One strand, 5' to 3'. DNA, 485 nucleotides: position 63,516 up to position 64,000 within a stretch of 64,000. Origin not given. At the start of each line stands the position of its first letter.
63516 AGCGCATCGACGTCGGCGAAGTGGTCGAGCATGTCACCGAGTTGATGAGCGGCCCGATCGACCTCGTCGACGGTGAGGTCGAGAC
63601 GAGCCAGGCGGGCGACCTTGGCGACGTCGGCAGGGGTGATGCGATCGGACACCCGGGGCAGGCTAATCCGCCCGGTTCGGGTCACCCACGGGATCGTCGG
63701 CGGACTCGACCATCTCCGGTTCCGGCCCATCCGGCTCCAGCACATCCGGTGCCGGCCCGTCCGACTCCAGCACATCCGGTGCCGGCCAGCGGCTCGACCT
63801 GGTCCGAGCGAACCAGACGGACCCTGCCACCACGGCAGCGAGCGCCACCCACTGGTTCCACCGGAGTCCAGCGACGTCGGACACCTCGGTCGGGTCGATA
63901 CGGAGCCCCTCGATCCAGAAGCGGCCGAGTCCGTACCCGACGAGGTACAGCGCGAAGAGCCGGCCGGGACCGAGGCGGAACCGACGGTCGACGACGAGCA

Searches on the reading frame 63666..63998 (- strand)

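Call 11: search_protein_families(library=pfam, proteins=[window:63666-63998:-], max_evalue=0.00001)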
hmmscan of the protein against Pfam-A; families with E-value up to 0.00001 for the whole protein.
window:63666-63998:- (111 aa): 1 family
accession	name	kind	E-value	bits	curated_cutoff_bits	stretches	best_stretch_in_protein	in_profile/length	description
PF01790.23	LGT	-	2.2e-10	40.7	24.9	1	9-63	187-238/240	Prolipoprotein diacylglyceryl transferase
